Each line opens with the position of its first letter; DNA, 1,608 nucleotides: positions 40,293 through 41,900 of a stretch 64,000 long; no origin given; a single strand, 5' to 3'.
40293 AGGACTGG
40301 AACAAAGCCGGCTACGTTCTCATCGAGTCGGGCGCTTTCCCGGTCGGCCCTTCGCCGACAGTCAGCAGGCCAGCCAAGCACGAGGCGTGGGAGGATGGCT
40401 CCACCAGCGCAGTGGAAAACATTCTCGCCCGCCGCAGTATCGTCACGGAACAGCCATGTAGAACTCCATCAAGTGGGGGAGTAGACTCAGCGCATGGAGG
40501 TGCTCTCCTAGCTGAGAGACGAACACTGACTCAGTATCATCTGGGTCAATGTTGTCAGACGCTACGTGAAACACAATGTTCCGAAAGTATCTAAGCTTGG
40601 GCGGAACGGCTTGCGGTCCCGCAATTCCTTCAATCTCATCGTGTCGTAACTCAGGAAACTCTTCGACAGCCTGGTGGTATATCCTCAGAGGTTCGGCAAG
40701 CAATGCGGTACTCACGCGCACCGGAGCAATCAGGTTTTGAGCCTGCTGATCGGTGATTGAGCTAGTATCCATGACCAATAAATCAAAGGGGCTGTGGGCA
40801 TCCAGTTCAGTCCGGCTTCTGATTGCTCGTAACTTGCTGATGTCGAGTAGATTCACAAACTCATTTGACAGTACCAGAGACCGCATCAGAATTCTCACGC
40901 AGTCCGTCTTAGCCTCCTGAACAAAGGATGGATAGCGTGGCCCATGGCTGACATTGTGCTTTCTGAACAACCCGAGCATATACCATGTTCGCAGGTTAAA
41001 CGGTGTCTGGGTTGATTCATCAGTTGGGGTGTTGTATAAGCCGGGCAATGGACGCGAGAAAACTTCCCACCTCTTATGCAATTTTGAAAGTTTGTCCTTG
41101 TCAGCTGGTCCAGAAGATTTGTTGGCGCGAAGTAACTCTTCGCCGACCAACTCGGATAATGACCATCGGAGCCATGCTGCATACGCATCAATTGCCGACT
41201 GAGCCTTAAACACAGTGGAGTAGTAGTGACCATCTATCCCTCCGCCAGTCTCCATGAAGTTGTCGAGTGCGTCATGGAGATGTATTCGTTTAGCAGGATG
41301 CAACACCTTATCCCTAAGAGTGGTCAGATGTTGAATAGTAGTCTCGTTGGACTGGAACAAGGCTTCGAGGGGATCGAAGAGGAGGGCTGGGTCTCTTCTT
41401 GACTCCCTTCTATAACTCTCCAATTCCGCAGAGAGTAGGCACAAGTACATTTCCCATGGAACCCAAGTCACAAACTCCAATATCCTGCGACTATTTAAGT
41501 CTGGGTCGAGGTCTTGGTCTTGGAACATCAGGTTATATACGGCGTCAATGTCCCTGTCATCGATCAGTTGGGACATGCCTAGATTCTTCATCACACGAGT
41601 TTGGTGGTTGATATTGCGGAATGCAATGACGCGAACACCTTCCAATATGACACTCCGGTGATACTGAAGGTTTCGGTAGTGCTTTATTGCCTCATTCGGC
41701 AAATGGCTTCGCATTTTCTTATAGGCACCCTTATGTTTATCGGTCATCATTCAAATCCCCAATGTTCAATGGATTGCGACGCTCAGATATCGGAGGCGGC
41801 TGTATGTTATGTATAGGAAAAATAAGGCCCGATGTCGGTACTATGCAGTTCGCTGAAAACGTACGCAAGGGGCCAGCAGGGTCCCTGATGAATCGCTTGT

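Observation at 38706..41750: Two adjacent uncharacterised proteins carrying three HEPN-type Rx4H motifs: candidate novel RNase-based defence or abortive-infection module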

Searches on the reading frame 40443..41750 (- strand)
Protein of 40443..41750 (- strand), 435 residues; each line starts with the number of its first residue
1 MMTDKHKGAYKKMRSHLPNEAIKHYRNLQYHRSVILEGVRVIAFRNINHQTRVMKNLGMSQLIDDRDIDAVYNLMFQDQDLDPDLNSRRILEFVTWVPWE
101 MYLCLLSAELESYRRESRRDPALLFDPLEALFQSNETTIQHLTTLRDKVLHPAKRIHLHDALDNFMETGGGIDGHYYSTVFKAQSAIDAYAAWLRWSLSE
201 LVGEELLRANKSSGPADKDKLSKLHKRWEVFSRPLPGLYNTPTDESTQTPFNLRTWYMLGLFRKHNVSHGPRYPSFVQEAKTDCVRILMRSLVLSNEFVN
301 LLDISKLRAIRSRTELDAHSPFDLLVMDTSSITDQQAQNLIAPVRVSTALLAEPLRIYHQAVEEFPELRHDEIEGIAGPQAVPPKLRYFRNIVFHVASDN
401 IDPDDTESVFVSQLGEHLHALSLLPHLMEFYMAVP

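Call 3: search_protein_families(library=pfam, proteins=[window:40443-41750:-], max_evalue=1)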
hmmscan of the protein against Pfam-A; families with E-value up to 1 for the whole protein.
window:40443-41750:- (435 aa): 0 families

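Call 4: search_protein_families(library=padloc, proteins=[window:40443-41750:-], max_evalue=1)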
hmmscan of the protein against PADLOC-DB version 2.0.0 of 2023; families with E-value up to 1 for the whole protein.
window:40443-41750:- (435 aa): 0 families

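Call 5: search_protein_families(library=ncbifam, proteins=[window:40443-41750:-], max_evalue=1)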
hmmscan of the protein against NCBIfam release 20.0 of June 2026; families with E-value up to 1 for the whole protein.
window:40443-41750:- (435 aa): 0 families

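Call 7: find_homologous_proteins(query=window:40443-41750:-, max_evalue=0.001)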
Query window:40443-41750:- (435 aa): 48 proteins with E <= 0.001 among 4719 candidates.
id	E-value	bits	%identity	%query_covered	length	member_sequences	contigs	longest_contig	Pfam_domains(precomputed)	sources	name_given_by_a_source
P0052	1.2e-293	991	100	100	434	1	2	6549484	-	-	-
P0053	6.0e-241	817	83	100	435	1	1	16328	-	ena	-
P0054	6.3e-230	781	79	100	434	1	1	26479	-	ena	-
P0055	2.8e-186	637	69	97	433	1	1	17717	-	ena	-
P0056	6.1e-181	620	65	97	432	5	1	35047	-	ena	-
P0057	3.1e-149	515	60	92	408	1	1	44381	-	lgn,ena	-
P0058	1.8e-140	487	53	95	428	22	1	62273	-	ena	-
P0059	7.6e-135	468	53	97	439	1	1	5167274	-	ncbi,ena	-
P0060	1.7e-134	467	51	96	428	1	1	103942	-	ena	-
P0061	2.0e-133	463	53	97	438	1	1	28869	-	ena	-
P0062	6.5e-132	458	50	97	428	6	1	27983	-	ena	-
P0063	7.4e-130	452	50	97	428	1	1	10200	-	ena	-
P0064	2.3e-129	450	49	97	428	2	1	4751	-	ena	-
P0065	8.2e-129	448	48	97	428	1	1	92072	-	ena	-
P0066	2.6e-123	430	49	97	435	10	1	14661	-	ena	-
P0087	1.2e-53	200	29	95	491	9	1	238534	-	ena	-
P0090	8.2e-50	188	31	94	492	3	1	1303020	-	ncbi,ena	-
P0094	2.3e-43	167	27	94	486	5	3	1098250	-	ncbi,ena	-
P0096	1.4e-36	144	27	95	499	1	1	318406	-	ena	-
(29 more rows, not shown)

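Call 11: find_encoding_contigs(protein=P0059, flank=8000, max_places=3)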
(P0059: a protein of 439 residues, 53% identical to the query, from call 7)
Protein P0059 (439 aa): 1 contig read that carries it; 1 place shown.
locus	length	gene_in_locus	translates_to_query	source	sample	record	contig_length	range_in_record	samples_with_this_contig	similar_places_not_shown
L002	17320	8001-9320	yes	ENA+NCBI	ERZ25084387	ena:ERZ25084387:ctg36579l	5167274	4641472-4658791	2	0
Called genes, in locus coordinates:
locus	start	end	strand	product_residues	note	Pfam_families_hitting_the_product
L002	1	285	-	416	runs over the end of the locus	PF00589:Phage_integrase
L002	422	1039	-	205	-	PF13701:DDE_Tnp_1_4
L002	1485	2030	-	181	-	PF13701:DDE_Tnp_1_4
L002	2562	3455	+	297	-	PF11185:DUF2971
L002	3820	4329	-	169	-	-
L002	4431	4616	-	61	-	-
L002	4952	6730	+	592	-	PF03235:GmrSD_N, PF07510:GmrSD_C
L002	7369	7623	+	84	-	PF10711:DUF2513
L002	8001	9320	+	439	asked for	-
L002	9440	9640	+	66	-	-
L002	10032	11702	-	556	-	-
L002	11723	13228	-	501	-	-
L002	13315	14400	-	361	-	PF00180:Iso_dh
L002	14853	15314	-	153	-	PF00583:Acetyltransf_1, PF13673:Acetyltransf_10, PF13508:Acetyltransf_7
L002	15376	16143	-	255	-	PF01936:NYN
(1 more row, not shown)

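Call 13: find_encoding_contigs(protein=P0090, flank=8000, max_places=3)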
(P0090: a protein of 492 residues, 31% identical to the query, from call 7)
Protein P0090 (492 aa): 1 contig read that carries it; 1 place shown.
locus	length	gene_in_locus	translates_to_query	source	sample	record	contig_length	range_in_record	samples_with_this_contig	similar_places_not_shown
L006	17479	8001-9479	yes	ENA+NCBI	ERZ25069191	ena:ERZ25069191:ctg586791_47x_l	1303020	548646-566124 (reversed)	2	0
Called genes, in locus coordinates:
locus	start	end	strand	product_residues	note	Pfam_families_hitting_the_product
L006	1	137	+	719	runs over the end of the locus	PF11130:TraC_F_IV, PF19044:P-loop_TraG, PF01935:DUF87 (weak), PF12846:AAA_10 (weak)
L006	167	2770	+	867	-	PF10412:TrwB_AAD_bind (faint)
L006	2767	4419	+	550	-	PF13814:Replic_Relax (weak)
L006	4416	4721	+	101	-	PF13560:HTH_31 (faint), PF01381:HTH_3 (weak)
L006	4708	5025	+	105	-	-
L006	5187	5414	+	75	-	-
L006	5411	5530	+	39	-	-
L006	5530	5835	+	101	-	PF18810:PBECR2 (weak)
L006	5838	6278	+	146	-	PF12728:HTH_17 (faint)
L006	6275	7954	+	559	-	PF00005:ABC_tran (weak), PF13304:AAA_21, PF14491:DUF4435 (weak)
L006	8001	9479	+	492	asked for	-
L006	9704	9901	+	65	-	PF01402:RHH_1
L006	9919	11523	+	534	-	PF00239:Resolvase, PF07508:Recombinase, PF13408:Zn_ribbon_recom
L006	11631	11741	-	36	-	-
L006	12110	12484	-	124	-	PF13606:Ank_3 (faint), PF00023:Ank (faint), PF12796:Ank_2, PF13857:Ank_5 (weak)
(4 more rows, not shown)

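Call 15: find_encoding_contigs(protein=P0058, flank=8000, max_places=3)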
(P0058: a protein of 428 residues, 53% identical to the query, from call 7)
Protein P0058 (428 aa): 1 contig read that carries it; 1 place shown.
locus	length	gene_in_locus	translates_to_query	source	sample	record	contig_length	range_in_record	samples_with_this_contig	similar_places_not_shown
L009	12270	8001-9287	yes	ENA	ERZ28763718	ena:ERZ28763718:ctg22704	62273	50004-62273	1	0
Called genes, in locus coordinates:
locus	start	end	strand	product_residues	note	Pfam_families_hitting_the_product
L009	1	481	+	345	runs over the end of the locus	-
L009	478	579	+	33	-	-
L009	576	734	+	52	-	-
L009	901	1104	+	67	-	-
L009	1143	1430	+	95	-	-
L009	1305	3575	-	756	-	PF13589:HATPase_c_3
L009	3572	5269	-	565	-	-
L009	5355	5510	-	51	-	PF00145:DNA_methylase (weak)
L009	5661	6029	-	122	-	-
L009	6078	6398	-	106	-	-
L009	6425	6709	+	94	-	-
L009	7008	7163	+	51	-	-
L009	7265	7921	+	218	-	-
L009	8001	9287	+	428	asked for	-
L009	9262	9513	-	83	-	-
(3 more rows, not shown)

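Call 20: find_related_loci(query=A2, collection=metagenome_contigs, flank=10000)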
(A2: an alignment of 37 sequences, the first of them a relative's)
Query A2 (434 aa) in metagenome_contigs; peptide patterns used: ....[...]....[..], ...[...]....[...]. (x = any residue, [..] = any of these).
73 stretches matched a pattern; 2 encode a relative of the query (tblastn E <= 1e-3); 2 distinct loci.
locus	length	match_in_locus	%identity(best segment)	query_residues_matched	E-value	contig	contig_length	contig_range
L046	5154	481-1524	26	16-404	5e-35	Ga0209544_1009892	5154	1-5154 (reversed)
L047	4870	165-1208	26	16-404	5e-35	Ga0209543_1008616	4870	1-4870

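Call 25: search_solved_structures(query=A2, max_evalue=10, show_alignments=2)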
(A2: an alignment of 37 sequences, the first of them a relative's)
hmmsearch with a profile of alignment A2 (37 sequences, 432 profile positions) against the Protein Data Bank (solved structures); distinct sequences matched with E-value up to 10: 1.
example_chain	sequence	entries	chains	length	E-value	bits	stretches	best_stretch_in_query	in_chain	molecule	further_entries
8j07_11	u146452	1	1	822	0.8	11.6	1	113-183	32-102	Dynein regulatory complex protein 11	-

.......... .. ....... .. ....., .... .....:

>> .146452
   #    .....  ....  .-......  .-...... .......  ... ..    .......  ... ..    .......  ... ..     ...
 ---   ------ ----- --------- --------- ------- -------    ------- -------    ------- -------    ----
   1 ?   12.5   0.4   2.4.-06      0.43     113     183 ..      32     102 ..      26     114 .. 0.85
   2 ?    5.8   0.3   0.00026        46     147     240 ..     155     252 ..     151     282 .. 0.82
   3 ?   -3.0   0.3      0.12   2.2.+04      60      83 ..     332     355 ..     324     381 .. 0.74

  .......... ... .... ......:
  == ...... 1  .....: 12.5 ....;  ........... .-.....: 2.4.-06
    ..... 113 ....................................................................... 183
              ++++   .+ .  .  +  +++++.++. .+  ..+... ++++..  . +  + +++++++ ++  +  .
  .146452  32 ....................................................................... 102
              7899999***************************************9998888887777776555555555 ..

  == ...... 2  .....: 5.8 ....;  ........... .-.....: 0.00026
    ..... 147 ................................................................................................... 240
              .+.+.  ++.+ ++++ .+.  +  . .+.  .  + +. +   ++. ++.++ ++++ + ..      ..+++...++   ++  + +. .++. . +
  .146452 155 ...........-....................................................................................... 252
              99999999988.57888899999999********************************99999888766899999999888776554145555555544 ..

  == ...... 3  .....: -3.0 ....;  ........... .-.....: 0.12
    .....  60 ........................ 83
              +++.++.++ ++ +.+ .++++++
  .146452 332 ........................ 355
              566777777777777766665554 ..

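Call 34: predict_structure(alignment_id=A2)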
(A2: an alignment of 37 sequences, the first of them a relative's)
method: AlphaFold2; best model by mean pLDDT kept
length: 434 residues; sequences in the alignment: 37
mean_pLDDT: 86.0   pTM: 0.89
mean pLDDT of the five models: 86.0, 84.7, 84.0, 83.5, 82.7
residues with pLDDT >= 90: 222; 70-90: 170; 50-70: 29; < 50: 13
segments of 3 or more residues with pLDDT < 50: 1-12
pLDDT, mean of each block of 10 residues (from residue 1): 40 66 94 95 94 92 88 89 77 94 98 94 95 96 95 89 92 89 96 93 88 74 89 80 83 84 59 92 95 92 85 75 70 88 95 94 92 82 87 88 87 64 90 87
secondary structure, 60 per line:
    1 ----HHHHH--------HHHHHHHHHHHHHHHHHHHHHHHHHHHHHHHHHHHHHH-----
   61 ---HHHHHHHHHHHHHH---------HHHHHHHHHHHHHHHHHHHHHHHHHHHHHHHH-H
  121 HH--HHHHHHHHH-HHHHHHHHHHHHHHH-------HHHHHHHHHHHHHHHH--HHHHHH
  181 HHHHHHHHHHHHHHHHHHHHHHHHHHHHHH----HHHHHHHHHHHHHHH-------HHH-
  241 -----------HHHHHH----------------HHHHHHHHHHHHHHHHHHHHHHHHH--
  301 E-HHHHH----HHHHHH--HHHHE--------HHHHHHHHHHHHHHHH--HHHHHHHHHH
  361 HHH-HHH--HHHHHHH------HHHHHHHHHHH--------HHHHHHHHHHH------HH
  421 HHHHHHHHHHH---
elements in order: H5-9 H18-55 H64-77 H87-118 H125-133 H135-149 H157-172 H175-210 H215-229 H252-257 H274-298 H303-307 H312-317 H320-323 H333-348 H351-363 H370-376 H383-393 H402-412 H419-431

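Call 37: fold_search(model_id=the predicted structure, library=pdb)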
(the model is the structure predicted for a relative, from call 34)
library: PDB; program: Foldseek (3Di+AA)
matches with E <= 10: 228; with E <= 0.001: 0
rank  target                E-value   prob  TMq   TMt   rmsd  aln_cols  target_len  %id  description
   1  6ob7                  1.1e-01  0.23  0.15  0.16  24.5       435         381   11  Human equilibrative nucleoside transporter-1, dilazep bound (released 2019-07-03)
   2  8tzi                  1.8e-01  0.15  0.14  0.16  24.6       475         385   11  Human equilibrative nucleoside transporter-1, JH-ENT-01 bound (released 2024-08-28)
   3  5azs_A                3.6e-01  0.06  0.10  0.10  31.5       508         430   12  Crystal structure of a membrane protein from Pseudomonas aeruginosa (released 2016-06-08)
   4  6ob6_B                5.1e-01  0.08  0.12  0.14  23.6       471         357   10  Human equilibrative nucleoside transporter-1, S-(4-nitrobenzyl)-6-thioinosine bound, merohedrally twinned (released 2019-07-03)
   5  7bc6_A                6.1e-01  0.08  0.12  0.12  24.0       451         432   13  Cryo-EM structure of the outward open proton coupled folate transporter at pH 7.5 (released 2021-05-12)
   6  5azs_B                7.9e-01  0.04  0.11  0.11  31.1       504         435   11  Crystal structure of a membrane protein from Pseudomonas aeruginosa (released 2016-06-08)
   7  4u14                  7.9e-01  0.04  0.10  0.10  28.9       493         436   12  Structure of the M3 muscarinic acetylcholine receptor bound to the antagonist tiotropium crystallized with disulfide-sta (released 2014-11-26)
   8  1ya0_B                9.3e-01  0.06  0.11  0.11  24.6       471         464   11  Crystal structure of the N-terminal domain of human SMG7 (released 2005-03-15)
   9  8b24_B                1.1e+00  0.06  0.15  0.11  21.2       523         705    8  Time-resolved structure of K+-dependent Na+-PPase from Thermotoga maritima 3600-seconds post reaction initiation with  (released 2024-01-17)
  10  8b23_A                1.2e+00  0.07  0.14  0.11  20.5       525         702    8  Time-resolved structure of K+-dependent Na+-PPase from Thermotoga maritima 600-seconds post reaction initiation with N (released 2024-01-17)
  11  3d5k_A                1.2e+00  0.03  0.10  0.10  30.5       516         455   10  Crystal structure of the OprM channel in a non-symmetrical space group (released 2009-06-02)
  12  9mg8_B                1.2e+00  0.07  0.13  0.15  20.7       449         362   11  Crystal Structure of b-iTHR-110 (released 2025-12-17)
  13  1wp1_B                1.3e+00  0.04  0.12  0.13  28.4       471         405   11  Crystal structure of the drug-discharge outer membrane protein, OprM (released 2004-11-02)
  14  9c0g_A                1.4e+00  0.03  0.12  0.08  23.3       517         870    9  Phosphorylated human NKCC1 in complex with torsemide (released 2025-02-12)
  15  7p5c_A                1.4e+00  0.05  0.10  0.11  31.8       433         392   12  Cryo-EM structure of human TTYH3 in Ca2+ and GDN (released 2021-08-11)
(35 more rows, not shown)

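Call 39: search_protein_families(library=pfam, alignment_id=A2, max_evalue=5)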
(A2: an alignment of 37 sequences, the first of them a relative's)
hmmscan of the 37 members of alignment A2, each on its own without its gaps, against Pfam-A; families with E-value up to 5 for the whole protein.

A. member 1, P0052 (434 aa): 0 families

B. families by the number of members that match (of 37 scanned): 19 families
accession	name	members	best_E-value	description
PF16746.10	BAR_3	3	0.014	BAR domain of APPL family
PF20707.3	bDLD2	2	0.029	Bacterial Death-like domain 2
PF17429.7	GP70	2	0.034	Gene product 70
PF23713.2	WH_Egal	2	0.062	Egalitarian winged helix domain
PF25306.1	DUF7880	1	0.00055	Domain of unknown function (DUF7880)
PF18731.6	HEPN_Swt1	1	0.0012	Swt1-like HEPN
PF25467.1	NOL9_C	1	0.0088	NOL9-like, C-terminal domain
PF16881.10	LIAS_N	1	0.019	N-terminal domain of lipoyl synthase of Radical_SAM family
PF13643.11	DUF4145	1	0.052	Domain of unknown function (DUF4145)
PF08558.16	TRF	1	0.076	Telomere repeat binding factor (TRF)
PF01934.22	HepT-like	1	0.11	Ribonuclease HepT-like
PF13040.11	Fur_reg_FbpB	1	0.12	Fur-regulated basic protein B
PF11333.13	DUF3135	1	0.12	Protein of unknown function (DUF3135)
PF08831.15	MHCassoc_trimer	1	0.14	Class II MHC-associated invariant chain trimerisation domain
PF05633.16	ROH1-like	1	0.15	Protein ROH1-like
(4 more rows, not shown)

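Call 52: find_encoding_contigs(protein=P0053, flank=6000, max_places=2)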
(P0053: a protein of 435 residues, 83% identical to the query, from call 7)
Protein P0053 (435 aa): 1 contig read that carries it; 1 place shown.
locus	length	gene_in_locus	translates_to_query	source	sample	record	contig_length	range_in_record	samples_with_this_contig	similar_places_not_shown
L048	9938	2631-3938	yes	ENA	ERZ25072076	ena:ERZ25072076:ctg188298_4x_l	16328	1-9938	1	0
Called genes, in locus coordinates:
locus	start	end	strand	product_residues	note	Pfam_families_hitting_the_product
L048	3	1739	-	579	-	?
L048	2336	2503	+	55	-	-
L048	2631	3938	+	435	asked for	-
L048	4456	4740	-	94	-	-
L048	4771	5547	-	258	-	-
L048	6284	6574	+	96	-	-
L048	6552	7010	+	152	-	PF01850:PIN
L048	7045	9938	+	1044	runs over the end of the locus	PF02384:N6_Mtase (weak), PF07669:Eco57I (weak)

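Call 53: find_encoding_contigs(protein=P0054, flank=6000, max_places=2)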
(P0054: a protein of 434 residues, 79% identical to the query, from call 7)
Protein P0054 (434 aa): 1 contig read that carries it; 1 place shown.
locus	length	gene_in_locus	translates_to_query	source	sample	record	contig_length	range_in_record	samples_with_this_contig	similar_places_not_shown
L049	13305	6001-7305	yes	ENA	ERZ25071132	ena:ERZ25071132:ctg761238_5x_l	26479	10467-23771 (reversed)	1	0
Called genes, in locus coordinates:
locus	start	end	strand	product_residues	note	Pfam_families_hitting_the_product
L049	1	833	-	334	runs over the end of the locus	PF00665:rve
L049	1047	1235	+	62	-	-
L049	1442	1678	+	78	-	-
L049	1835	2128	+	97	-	-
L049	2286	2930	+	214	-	-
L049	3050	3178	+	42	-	-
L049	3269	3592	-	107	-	-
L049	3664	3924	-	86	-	-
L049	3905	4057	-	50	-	-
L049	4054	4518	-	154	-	-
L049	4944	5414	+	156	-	PF00239:Resolvase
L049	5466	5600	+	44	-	-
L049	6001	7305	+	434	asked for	-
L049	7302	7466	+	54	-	-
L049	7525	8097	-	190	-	-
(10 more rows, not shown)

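Call 69: search_dna_similar(query=window:40443-41750:-, collection=plasmids, mode=protein, max_evalue=0.001, max_rows=15)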
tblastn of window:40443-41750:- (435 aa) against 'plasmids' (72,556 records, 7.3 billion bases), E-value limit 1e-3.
No match.

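Call 80: search_dna_similar(query=window:40443-41750:-, collection=phages, mode=protein, max_evalue=0.01, max_rows=10)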
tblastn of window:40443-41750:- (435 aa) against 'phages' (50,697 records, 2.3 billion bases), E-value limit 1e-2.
No match.

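Call 82: search_protein_representatives(alignment_id=A2)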
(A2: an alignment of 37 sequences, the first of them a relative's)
Query: 37 sequences, 432 profile positions. Proteins with E-value up to 0.001 (for the whole library): 246; up to 1e-10: 184; up to 1e-30: 95. The best 150 are listed.
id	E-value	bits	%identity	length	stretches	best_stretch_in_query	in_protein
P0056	6.1e-185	631.5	-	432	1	4-431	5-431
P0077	1.1e-169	581.3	-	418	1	10-431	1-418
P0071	1.9e-163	560.7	-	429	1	4-430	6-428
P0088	7.3e-161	552.2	-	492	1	5-431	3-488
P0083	5.9e-146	503.0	-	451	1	12-431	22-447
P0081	2.4e-144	497.8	-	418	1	4-431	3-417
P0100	4.0e-130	450.9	-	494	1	10-431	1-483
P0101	2.5e-111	388.9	-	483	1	13-430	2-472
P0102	1.6e-105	369.8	-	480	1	13-430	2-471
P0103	7.7e-105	367.6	-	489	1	15-430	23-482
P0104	1.2e-98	347.2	-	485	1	11-430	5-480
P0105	2.6e-95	336.1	-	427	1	13-431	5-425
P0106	2.3e-92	326.5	-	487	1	10-429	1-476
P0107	8.2e-90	318.0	-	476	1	2-431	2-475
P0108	1.1e-88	314.3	-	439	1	10-426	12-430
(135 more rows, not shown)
